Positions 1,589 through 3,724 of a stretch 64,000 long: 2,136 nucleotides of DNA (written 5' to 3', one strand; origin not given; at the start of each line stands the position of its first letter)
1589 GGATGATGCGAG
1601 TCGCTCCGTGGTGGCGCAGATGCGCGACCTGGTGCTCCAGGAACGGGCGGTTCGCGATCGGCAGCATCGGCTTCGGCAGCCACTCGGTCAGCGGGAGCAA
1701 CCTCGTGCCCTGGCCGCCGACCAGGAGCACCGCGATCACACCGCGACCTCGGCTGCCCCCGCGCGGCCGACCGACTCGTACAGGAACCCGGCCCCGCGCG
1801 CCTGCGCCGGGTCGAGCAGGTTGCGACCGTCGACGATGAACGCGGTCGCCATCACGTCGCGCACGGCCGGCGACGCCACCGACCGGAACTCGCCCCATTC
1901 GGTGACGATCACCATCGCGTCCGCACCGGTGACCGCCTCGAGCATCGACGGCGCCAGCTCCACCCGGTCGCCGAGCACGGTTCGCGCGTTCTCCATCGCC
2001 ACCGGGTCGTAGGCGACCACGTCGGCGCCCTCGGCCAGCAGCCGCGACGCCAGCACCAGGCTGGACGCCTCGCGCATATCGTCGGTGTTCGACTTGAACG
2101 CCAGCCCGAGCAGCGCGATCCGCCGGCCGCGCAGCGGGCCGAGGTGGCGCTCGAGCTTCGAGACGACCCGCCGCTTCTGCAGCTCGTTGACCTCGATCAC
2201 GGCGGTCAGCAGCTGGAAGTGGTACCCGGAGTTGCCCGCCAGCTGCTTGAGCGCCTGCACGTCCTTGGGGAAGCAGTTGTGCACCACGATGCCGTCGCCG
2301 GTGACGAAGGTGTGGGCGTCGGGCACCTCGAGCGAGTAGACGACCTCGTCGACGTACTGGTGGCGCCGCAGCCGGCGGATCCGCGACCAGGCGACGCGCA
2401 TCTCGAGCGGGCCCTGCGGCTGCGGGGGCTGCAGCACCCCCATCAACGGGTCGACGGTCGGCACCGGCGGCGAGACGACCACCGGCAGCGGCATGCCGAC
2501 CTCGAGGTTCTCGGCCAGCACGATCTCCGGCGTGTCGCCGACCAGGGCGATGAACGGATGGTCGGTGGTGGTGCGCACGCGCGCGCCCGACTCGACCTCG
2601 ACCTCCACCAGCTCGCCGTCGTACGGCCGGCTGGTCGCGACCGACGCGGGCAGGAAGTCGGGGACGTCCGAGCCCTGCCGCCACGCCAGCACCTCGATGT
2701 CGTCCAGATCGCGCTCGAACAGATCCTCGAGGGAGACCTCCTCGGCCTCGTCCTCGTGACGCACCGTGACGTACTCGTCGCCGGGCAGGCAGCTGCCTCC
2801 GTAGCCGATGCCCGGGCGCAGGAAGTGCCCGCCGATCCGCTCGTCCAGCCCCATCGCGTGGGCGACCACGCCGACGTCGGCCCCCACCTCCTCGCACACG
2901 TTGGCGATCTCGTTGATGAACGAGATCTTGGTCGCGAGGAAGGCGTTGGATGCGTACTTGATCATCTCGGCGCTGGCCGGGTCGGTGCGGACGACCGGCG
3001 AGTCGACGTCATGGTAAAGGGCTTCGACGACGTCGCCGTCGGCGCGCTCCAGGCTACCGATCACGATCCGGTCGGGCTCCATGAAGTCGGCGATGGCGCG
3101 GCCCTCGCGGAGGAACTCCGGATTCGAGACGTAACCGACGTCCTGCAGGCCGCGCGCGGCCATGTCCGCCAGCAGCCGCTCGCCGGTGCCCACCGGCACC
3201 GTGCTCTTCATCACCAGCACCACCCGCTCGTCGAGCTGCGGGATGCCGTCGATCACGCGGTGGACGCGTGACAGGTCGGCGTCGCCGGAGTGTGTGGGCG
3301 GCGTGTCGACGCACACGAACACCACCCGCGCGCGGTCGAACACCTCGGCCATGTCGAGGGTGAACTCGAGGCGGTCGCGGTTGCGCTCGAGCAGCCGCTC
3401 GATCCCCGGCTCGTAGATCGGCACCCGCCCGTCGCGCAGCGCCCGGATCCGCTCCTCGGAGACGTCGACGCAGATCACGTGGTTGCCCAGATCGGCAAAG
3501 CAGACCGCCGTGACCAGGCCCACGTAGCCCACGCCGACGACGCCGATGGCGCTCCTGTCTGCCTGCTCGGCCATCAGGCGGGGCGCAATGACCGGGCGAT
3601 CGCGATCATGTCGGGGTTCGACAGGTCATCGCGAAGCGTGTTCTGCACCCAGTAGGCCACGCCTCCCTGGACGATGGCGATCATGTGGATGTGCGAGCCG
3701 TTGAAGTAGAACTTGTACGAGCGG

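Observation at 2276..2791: Mini-intein inserted at the catalytic cysteine of UDP-glucose 6-dehydrogenase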

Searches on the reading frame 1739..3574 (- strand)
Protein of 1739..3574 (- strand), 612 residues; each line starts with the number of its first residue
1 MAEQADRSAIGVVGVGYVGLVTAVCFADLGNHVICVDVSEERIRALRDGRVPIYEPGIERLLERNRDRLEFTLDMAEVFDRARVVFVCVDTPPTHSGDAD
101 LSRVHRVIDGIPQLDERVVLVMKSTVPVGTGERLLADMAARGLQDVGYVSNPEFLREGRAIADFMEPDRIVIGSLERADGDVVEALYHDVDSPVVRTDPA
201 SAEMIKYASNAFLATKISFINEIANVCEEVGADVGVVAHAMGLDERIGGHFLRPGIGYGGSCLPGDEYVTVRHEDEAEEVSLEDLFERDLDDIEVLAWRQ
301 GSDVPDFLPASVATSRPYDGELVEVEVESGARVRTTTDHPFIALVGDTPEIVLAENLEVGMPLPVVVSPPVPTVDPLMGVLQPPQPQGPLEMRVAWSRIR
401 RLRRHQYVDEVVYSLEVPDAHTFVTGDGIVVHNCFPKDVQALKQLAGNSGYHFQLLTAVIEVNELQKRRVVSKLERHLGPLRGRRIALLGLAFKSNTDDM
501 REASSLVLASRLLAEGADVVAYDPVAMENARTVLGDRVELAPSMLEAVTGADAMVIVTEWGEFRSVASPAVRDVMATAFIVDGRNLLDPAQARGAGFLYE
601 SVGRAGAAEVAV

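Call 3: search_protein_families(library=pfam, proteins=[window:1739-3574:-], max_evalue=1)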
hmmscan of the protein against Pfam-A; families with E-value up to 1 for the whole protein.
window:1739-3574:- (612 aa): 14 families
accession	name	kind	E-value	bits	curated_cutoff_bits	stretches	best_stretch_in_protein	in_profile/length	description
PF03721.20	UDPG_MGDP_dh_N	-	6e-53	179.6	27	1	9-185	2-186/187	UDP-glucose/GDP-mannose dehydrogenase family, NAD binding domain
PF00984.24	UDPG_MGDP_dh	-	1.7e-37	127.9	25.4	2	201-275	2-76/94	UDP-glucose/GDP-mannose dehydrogenase family, central domain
PF03720.21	UDPG_MGDP_dh_C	-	9.5e-33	113.1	30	1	487-589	1-103/103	UDP-glucose/GDP-mannose dehydrogenase family, UDP binding domain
PF14890.11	Intein_splicing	-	3e-11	43.8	35.8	1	274-433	4-155/155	Intein splicing domain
PF03446.21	NAD_binding_2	-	1.5e-06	28.7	21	1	10-146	2-115/161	NAD binding domain of 6-phosphogluconate dehydrogenase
PF03807.23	F420_oxidored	-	0.00064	20.7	21.6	0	508-582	14-90/94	NADP oxidoreductase coenzyme F420-dependent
PF01210.29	NAD_Gly3P_dh_N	-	0.006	17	23.1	1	10-92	2-80/158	NAD-dependent glycerol-3-phosphate dehydrogenase N-terminus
PF02737.24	3HCDH_N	-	0.0091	16.4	22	1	10-49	2-41/180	3-hydroxyacyl-CoA dehydrogenase, NAD binding domain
PF02558.23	ApbA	-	0.0093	16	22.2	1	10-95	1-80/150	Ketopantoate reductase PanE/ApbA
PF02826.25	2-Hacid_dh_C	-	0.014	15.2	25.1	1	5-44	34-73/178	D-isomer specific 2-hydroxyacid dehydrogenase, NAD binding domain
PF01262.27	AlaDh_PNT_C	-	0.029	14.2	23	1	7-48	28-69/214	Alanine dehydrogenase/PNT, C-terminal domain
PF07992.20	Pyr_redox_2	-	0.062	13.2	26.1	1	8-42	143-177/291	Pyridine nucleotide-disulphide oxidoreductase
PF00070.33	Pyr_redox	-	0.087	13.8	22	1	10-41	2-33/82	Pyridine nucleotide-disulphide oxidoreductase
PF02254.24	TrkA_N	-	0.33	11.7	23.8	1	12-52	3-43/116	TrkA-N domain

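Call 4: search_protein_families(library=ncbifam, proteins=[window:1739-3574:-], max_evalue=1)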
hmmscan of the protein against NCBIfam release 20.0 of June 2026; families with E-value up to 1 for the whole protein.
window:1739-3574:- (612 aa): 25 families
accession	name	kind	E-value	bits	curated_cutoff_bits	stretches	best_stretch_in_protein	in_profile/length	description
NF047673.2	TeichurnBiosyTuaD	equivalog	8.2e-144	480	700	2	10-270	4-269/439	UDP-glucose 6-dehydrogenase TuaD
TIGR03026.1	NDP-sugDHase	subfamily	1e-128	429.6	189.8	2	9-269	2-271/413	nucleotide sugar dehydrogenase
NF041297.1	UDPGDh_AglM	equivalog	1.2e-114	383.6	670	2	10-270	3-276/429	UDP-glucose 6-dehydrogenase AglM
NF040825.1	UDPMaNacDH_Arch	equivalog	1e-52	179.4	750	2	10-274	3-270/418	UDP-N-acetyl-D-mannosamine dehydrogenase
NF011631.0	PRK15057.1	equivalog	3.5e-43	148.2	757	2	10-267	3-258/388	UDP-glucose 6-dehydrogenase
NF008286.0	PRK11064.1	equivalog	9.3e-39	133.2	459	2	9-274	5-278/420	UDP-N-acetyl-D-mannosamine dehydrogenase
NF011729.0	PRK15182.1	equivalog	2.4e-12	46.4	592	1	6-270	5-269/425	Vi polysaccharide biosynthesis UDP-N-acetylglucosamine C-6 dehydrogenase TviB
TIGR01443.1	intein_Cterm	domain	3.3e-08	33.5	15.6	1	412-434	2-24/24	intein C-terminal splicing region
TIGR01445.1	intein_Nterm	domain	4e-08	34.1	24.5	1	262-342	1-82/83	intein N-terminal splicing region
NF011491.0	PRK14898.1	equivalog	4.9e-07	28.2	783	2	391-434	501-544/860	DNA-directed RNA polymerase subunit A''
NF011302.0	PRK14714.1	equivalog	1.5e-05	22.8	1791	1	316-434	1003-1101/1350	DNA-directed DNA polymerase II large subunit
NF045703.1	rSAM_Tes_intein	exception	0.00025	19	1700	1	401-435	578-612/1040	tetraether lipid synthase Tes, intein-containing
NF000942.0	PRK00094.1-4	subfamily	0.00075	18.8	257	1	8-155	3-141/334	NAD(P)H-dependent glycerol-3-phosphate dehydrogenase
NF005691.0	PRK07494.1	equivalog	0.0028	16.3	459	1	3-41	4-42/404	UbiH/UbiF family hydroxylase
TIGR00745.1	apbA_panE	subfamily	0.0078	15.5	141.35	1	10-90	2-77/305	2-dehydropantoate 2-reductase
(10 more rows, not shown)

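Call 6: find_homologous_proteins(query=window:1739-3574:-, max_evalue=1e-10)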
Query window:1739-3574:- (612 aa): 8000 proteins with E <= 1e-10 among 8000 candidates; the best 120 are listed.
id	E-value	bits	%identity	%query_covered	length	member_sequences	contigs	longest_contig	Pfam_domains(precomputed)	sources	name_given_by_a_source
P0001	0.0e+0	1217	90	100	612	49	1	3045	PF00984.25,PF03446.22,PF03721.21,PF03807.24,PF03720.23,PF14890.12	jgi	jgi:UDP-glucose 6-dehydrogenase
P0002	0.0e+0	1041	77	100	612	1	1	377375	PF00984.25,PF03446.22,PF03721.21,PF03720.23,PF14890.12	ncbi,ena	-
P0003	6.0e-282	955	82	86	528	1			PF00984.25,PF03721.21,PF03720.23,PF14890.12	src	-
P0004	7.2e-275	931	71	96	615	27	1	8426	PF00984.25,PF03721.21,PF03720.23,PF14890.12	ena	-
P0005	1.0e-272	924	70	96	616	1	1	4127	PF00984.25,PF03446.22,PF03721.21,PF03720.23,PF14890.12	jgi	jgi:UDP-glucose 6-dehydrogenase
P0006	1.5e-272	924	71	96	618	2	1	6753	PF00984.25,PF03721.21,PF03720.23,PF14890.12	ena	-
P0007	9.4e-271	918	70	96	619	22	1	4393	PF00984.25,PF03721.21,PF03720.23,PF14890.12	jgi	jgi:UDP-glucose 6-dehydrogenase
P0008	3.1e-270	916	71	95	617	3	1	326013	PF00984.25,PF03446.22,PF03721.21,PF03720.23,PF14890.12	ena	-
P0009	6.9e-270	915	70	99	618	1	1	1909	PF00984.25,PF03721.21,PF03720.23,PF14890.12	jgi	jgi:UDP-glucose 6-dehydrogenase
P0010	1.5e-269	914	70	96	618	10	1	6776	PF00984.25,PF03721.21,PF03720.23,PF14890.12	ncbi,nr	ncbi:MAG: UDPglucose 6-dehydrogenase [Gaiellales bacterium]|nr:UDPglucose 6-dehydrogenase [Gaiellale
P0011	1.9e-269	913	71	99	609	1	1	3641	PF00984.25,PF03446.22,PF03721.21,PF03720.23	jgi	jgi:UDP-glucose 6-dehydrogenase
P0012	1.0e-267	908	70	98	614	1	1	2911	PF00984.25,PF03446.22,PF03721.21,PF03807.24,PF03720.23,PF14890.12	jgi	jgi:UDP-glucose 6-dehydrogenase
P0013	8.4e-267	905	70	95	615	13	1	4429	PF00984.25,PF03446.22,PF03721.21,PF03720.23,PF14890.12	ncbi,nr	ncbi:MAG TPA: nucleotide sugar dehydrogenase [Nocardioidaceae bacterium]|nr:nucleotide sugar dehydro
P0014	2.0e-266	903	70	95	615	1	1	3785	PF00984.25,PF03721.21,PF03720.23,PF14890.12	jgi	jgi:UDPglucose 6-dehydrogenase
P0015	1.1e-265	901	69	95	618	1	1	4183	PF00984.25,PF03446.22,PF03721.21,PF03807.24,PF03720.23,PF14890.12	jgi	jgi:UDP-glucose 6-dehydrogenase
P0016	1.4e-265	901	70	96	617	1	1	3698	PF00984.25,PF03446.22,PF03721.21,PF03720.23,PF14890.12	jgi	jgi:UDP-glucose 6-dehydrogenase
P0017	1.5e-265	901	70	99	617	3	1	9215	PF00984.25,PF03446.22,PF03721.21,PF03720.23,PF14890.12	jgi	jgi:UDP-glucose 6-dehydrogenase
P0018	2.9e-265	900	70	95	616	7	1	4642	PF00984.25,PF03446.22,PF03721.21,PF03720.23,PF14890.12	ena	-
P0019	5.3e-265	899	70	95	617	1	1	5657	PF00984.25,PF03446.22,PF03721.21,PF03720.23,PF14890.12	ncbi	-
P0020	8.4e-265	898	69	96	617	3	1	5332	PF00984.25,PF03721.21,PF03720.23,PF14890.12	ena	-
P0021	1.3e-264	897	70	98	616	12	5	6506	PF00984.25,PF03446.22,PF03721.21,PF03720.23,PF14890.12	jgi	jgi:UDP-glucose 6-dehydrogenase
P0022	3.2e-263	893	68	96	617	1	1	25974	PF00984.25,PF03721.21,PF03720.23,PF14890.12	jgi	jgi:UDP-glucose 6-dehydrogenase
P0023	1.1e-262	891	70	97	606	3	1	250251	PF00984.25,PF03446.22,PF03721.21,PF03720.23,PF14890.12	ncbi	-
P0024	1.8e-262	890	68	96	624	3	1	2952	PF00984.25,PF03721.21,PF03720.23,PF14890.12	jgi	jgi:UDP-glucose 6-dehydrogenase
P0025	2.0e-262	890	70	95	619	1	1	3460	PF00984.25,PF03446.22,PF03721.21,PF03807.24,PF03720.23,PF14890.12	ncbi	-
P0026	7.5e-262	888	69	95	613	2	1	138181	PF00984.25,PF03446.22,PF03721.21,PF03720.23,PF14890.12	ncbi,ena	ncbi:MAG TPA: nucleotide sugar dehydrogenase [Gaiellales bacterium]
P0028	1.9e-261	887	70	96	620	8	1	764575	PF00984.25,PF03446.22,PF03721.21,PF03720.23,PF14890.12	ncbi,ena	-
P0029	7.2e-261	885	70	95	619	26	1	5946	PF00984.25,PF03446.22,PF03721.21,PF03807.24,PF03720.23,PF14890.12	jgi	jgi:UDP-glucose 6-dehydrogenase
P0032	2.4e-260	883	69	95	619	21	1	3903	PF00984.25,PF03446.22,PF03721.21,PF03807.24,PF03720.23,PF14890.12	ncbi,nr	ncbi:MAG TPA: nucleotide sugar dehydrogenase [Gaiellales bacterium]|nr:nucleotide sugar dehydrogenas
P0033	3.9e-260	883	70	95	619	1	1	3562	PF00984.25,PF03446.22,PF03721.21,PF03807.24,PF03720.23,PF14890.12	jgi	jgi:UDP-glucose 6-dehydrogenase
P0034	6.8e-260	882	70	95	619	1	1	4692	PF00984.25,PF03446.22,PF03721.21,PF03807.24,PF03720.23,PF14890.12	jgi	jgi:UDP-glucose 6-dehydrogenase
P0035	2.3e-259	880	70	95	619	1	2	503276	PF00984.25,PF03446.22,PF03721.21,PF03807.24,PF03720.23,PF14890.12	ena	-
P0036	2.5e-259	880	69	95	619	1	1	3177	PF00984.25,PF03446.22,PF03721.21,PF03807.24,PF03720.23,PF14890.12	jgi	jgi:UDP-glucose 6-dehydrogenase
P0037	3.4e-259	880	70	95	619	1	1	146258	PF00984.25,PF03446.22,PF03721.21,PF03807.24,PF03720.23,PF14890.12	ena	-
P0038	3.8e-259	879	69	95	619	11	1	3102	PF00984.25,PF03446.22,PF03721.21,PF03807.24,PF03720.23,PF14890.12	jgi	jgi:UDP-glucose 6-dehydrogenase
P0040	4.2e-259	879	69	95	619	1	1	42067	PF00984.25,PF03446.22,PF03721.21,PF03807.24,PF03720.23,PF14890.12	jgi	jgi:UDP-glucose 6-dehydrogenase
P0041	7.2e-259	879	69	95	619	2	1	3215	PF00984.25,PF03446.22,PF03721.21,PF03807.24,PF03720.23,PF14890.12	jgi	jgi:UDP-glucose 6-dehydrogenase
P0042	1.7e-258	877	70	95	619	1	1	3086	PF00984.25,PF03446.22,PF03721.21,PF03807.24,PF03720.23,PF14890.12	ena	-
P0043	1.8e-258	877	69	96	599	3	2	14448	PF00984.25,PF03721.21,PF03720.23,PF14890.12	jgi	jgi:UDP-glucose 6-dehydrogenase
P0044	2.0e-258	877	69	95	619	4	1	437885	PF00984.25,PF03446.22,PF03721.21,PF03807.24,PF03720.23,PF14890.12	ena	-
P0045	3.7e-258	876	69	97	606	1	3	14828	PF00984.25,PF03446.22,PF03721.21,PF03720.23,PF14890.12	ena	-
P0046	3.4e-257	873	69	95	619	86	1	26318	PF00984.25,PF03721.21,PF03807.24,PF03720.23,PF14890.12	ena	-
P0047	1.6e-256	871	69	95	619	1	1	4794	PF00984.25,PF03446.22,PF03721.21,PF03807.24,PF03720.23,PF14890.12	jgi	jgi:UDP-glucose 6-dehydrogenase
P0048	4.0e-255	866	66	96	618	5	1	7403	PF00984.25,PF03446.22,PF03721.21,PF03720.23,PF14890.12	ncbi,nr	ncbi:MAG: UDPglucose 6-dehydrogenase [Gaiellales bacterium]|nr:UDPglucose 6-dehydrogenase [Gaiellale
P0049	2.4e-254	864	69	95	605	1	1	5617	PF00984.25,PF03446.22,PF03721.21,PF03807.24,PF03720.23,PF14890.12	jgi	jgi:UDP-glucose 6-dehydrogenase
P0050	4.8e-234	797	61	58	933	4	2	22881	PF00984.25,PF03446.22,PF14528.12,PF03721.21,PF03720.23,PF14890.12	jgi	jgi:UDPglucose 6-dehydrogenase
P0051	9.3e-234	796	62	56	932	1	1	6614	PF00984.25,PF03446.22,PF14528.12,PF03721.21,PF03720.23,PF14890.12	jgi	jgi:UDPglucose 6-dehydrogenase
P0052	2.8e-233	794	62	56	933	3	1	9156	PF00984.25,PF02558.23,PF03446.22,PF14528.12,PF03721.21,PF03720.23,PF14890.12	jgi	jgi:UDPglucose 6-dehydrogenase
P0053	2.8e-230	784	61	57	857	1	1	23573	PF00984.25,PF03721.21,PF03720.23,PF14890.12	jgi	jgi:UDPglucose 6-dehydrogenase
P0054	3.7e-230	784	61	56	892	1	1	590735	PF00984.25,PF14528.12,PF03721.21,PF03720.23,PF14890.12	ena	-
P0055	1.3e-227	775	62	58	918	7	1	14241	PF00984.25,PF14528.12,PF03721.21,PF03720.23,PF14890.12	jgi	jgi:UDPglucose 6-dehydrogenase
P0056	8.3e-219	746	69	83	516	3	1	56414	PF00984.25,PF03721.21,PF03720.23,PF14890.12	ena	-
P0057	2.5e-217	741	70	84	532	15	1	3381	PF00984.25,PF03721.21,PF03720.23,PF14890.12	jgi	jgi:UDP-glucose 6-dehydrogenase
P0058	4.6e-216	737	69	84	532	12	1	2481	PF00984.25,PF03721.21,PF03720.23,PF14890.12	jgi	jgi:UDP-glucose 6-dehydrogenase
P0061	1.9e-205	702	65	85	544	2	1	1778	PF00984.25,PF03721.21,PF03720.23,PF14890.12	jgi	jgi:UDP-glucose 6-dehydrogenase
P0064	2.3e-204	699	58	98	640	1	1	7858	PF00984.25,PF03721.21,PF03807.24,PF03720.23,PF14890.12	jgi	jgi:UDP-glucose 6-dehydrogenase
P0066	1.1e-203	696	58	59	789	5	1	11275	PF00984.25,PF14528.12,PF03721.21,PF03720.23,PF14890.12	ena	-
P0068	2.3e-203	695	58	59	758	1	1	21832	PF00984.25,PF14528.12,PF03721.21,PF03720.23,PF14890.12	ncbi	-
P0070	4.6e-203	694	60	59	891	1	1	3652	PF00984.25,PF14528.12,PF03721.21,PF03720.23,PF14890.12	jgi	jgi:UDPglucose 6-dehydrogenase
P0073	2.1e-202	692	58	59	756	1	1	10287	PF00984.25,PF03446.22,PF14528.12,PF03721.21,PF03807.24,PF03720.23,PF14890.12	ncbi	-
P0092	2.8e-200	685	59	54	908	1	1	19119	PF00984.25,PF03446.22,PF14528.12,PF03721.21,PF03720.23,PF14890.12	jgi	jgi:UDPglucose 6-dehydrogenase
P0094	3.2e-200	685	54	61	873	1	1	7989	PF00984.25,PF14528.12,PF03721.21,PF03720.23,PF14890.12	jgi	jgi:UDPglucose 6-dehydrogenase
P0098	6.8e-200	684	55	98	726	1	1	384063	PF00984.25,PF03721.21,PF03720.23,PF14890.12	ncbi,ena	-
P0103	1.2e-199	683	57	60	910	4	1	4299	PF00984.25,PF14528.12,PF03721.21,PF03720.23,PF14890.12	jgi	jgi:UDPglucose 6-dehydrogenase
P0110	5.3e-199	681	56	59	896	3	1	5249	PF00984.25,PF14528.12,PF03721.21,PF03720.23,PF14890.12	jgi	jgi:UDPglucose 6-dehydrogenase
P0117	1.3e-198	680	55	59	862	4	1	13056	PF00984.25,PF14528.12,PF03721.21,PF03720.23,PF14890.12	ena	-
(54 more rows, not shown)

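Call 12: find_encoding_contigs(protein=window:1739-3574:-, flank=10000, max_places=4)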
Protein window:1739-3574:- (612 aa): no gene with exactly this product is on record in the collection.

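Call 14: find_encoding_contigs(protein=P0002, flank=10000, max_places=3)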
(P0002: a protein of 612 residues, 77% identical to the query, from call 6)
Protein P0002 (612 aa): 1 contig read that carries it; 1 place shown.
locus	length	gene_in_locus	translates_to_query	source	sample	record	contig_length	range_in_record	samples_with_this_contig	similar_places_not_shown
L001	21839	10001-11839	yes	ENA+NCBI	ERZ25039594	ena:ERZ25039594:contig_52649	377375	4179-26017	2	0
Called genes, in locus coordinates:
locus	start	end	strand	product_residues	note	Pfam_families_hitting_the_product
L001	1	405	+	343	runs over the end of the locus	PF00005:ABC_tran, PF02463:SMC_N (weak), PF08352:oligo_HPY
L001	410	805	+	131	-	-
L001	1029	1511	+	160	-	PF13490:zf-HC2 (weak)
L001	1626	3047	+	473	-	PF02874:ATP-synt_ab_N, PF00006:ATP-synt_ab, PF22919:ATP-synt_VA_C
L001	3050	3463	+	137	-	PF02823:ATP-synt_DE_N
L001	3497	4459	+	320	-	PF14333:DUF4389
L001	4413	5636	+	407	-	PF26549:Tricorn_N (faint), PF07676:PD40 (faint), PF26550:Tricorn_2nd (faint)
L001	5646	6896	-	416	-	PF01266:DAO, PF01494:FAD_binding_3 (weak), PF03486:HI0933_like (faint)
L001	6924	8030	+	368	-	PF01546:Peptidase_M20, PF07687:M20_dimer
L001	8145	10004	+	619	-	PF03816:LytR_cpsA_psr, PF13399:LytR_C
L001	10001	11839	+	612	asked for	PF03446:NAD_binding_2 (faint), PF03721:UDPG_MGDP_dh_N, PF00984:UDPG_MGDP_dh, PF14890:Intein_splicing, PF03720:UDPG_MGDP_dh_C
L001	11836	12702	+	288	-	PF00483:NTP_transferase, PF12804:NTP_transf_3, PF25087:GMPPB_C (weak)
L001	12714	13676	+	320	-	PF10432:bact-PGI_C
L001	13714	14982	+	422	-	PF05221:AdoHcyase, PF02826:2-Hacid_dh_C, PF00670:AdoHcyase_NAD, PF07991:KARI_N (weak)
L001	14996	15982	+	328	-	PF01008:IF-2B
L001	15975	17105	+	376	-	PF01704:UDPGP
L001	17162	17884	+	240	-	PF18912:DZR_2, PF00156:Pribosyltran (weak)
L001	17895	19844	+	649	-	PF08447:PAS_3, PF00989:PAS, PF13188:PAS_8 (weak), PF08447:PAS_3, PF08448:PAS_4, PF13426:PAS_9, PF07730:HisKA_3, PF02518:HATPase_c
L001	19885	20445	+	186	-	PF02482:Ribosomal_S30AE, PF16321:Ribosom_S30AE_C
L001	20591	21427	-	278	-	PF00892:EamA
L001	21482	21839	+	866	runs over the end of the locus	PF07517:SecA_DEAD, PF01043:SecA_PP_bind, PF21090:P-loop_SecA, PF07516:SecA_SW, PF02810:SEC-C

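Call 22: find_related_loci(query=A1, collection=genome_contigs, flank=6000)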
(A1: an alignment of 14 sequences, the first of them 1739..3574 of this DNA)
Query A1 (612 aa) in genome_contigs; peptide patterns used: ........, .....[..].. (x = any residue, [..] = any of these).
600 stretches matched a pattern (row limit reached: there are more); 594 encode a relative of the query (tblastn E <= 1e-3); the best 80 are kept; 80 distinct loci.
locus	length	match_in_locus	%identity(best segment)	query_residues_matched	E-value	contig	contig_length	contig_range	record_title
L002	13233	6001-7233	76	22-604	2e-113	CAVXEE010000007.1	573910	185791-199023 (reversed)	MAG: uncultured Actinomycetes bacterium isolate MFD02134.bin.2.215 genome assembly, contig: contig_53621, whole genome s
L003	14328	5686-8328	55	8-604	3e-113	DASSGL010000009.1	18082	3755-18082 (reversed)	MAG TPA_asm: Gaiellaceae bacterium isolate SMAG_U1032 k141_182972, whole genome shotgun sequence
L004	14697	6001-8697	56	5-604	5e-113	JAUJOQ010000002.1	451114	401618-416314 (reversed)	MAG: Thermoleophilaceae bacterium isolate YX3bin21 opera_contig_34, whole genome shotgun sequence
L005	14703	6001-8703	55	8-608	7e-110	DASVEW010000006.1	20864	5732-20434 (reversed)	MAG TPA_asm: Gaiellaceae bacterium isolate SMAG_U2072 k141_782320, whole genome shotgun sequence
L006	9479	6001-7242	71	22-607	9e-110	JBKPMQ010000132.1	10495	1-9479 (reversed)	MAG: Actinomycetota bacterium isolate GS_HAYS_MAG_00062 GS_HAYS_000001907911, whole genome shotgun sequence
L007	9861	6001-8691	54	10-604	3e-109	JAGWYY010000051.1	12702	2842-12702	MAG: Acidobacteria bacterium isolate REEB500 contig-150_9104, whole genome shotgun sequence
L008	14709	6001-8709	54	5-604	4e-109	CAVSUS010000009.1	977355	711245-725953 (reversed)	MAG: uncultured Solirubrobacterales bacterium isolate MFD09603.bin.3.249 genome assembly, contig: contig_4525, whole gen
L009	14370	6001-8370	54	10-604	1e-107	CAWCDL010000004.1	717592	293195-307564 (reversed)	MAG: uncultured Thermoleophilia bacterium isolate MFD05502.bin.1.186 genome assembly, contig: contig_39564, whole genome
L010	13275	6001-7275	67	10-607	7e-107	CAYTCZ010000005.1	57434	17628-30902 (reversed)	MAG TPA_asm: uncultured Gaiellales bacterium isolate SRP321284_co1_134 genome assembly, contig: NODE_619_length_57434_co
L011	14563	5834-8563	48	6-605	3e-106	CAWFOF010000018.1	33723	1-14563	MAG: uncultured Solirubrobacteraceae bacterium isolate MFD05942.bin.3.275 genome assembly, contig: contig_33813, whole g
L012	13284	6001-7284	67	7-607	3e-105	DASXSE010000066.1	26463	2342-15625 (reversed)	MAG TPA_asm: Gaiellaceae bacterium isolate SMAG_U4658 k141_3490772, whole genome shotgun sequence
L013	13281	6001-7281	64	10-611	4e-103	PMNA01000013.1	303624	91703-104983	MAG: Actinomycetota bacterium isolate fen_453 73.20100900_E3D.15_contig_529, whole genome shotgun sequence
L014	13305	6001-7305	63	1-608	5e-102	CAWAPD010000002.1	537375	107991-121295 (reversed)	MAG: uncultured Actinomycetes bacterium isolate MFD04492.bin.1.108 genome assembly, contig: contig_14412, whole genome s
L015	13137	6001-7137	50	6-350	1e-101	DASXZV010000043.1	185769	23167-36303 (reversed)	MAG TPA_asm: Solirubrobacteraceae bacterium isolate SMAG_U4862 k141_1307414, whole genome shotgun sequence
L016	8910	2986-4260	65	10-604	1e-101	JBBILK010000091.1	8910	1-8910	MAG: Actinomycetota bacterium isolate BR1F70218_bin_207 NODE_2805_length_8910_cov_4.037041, whole genome shotgun sequenc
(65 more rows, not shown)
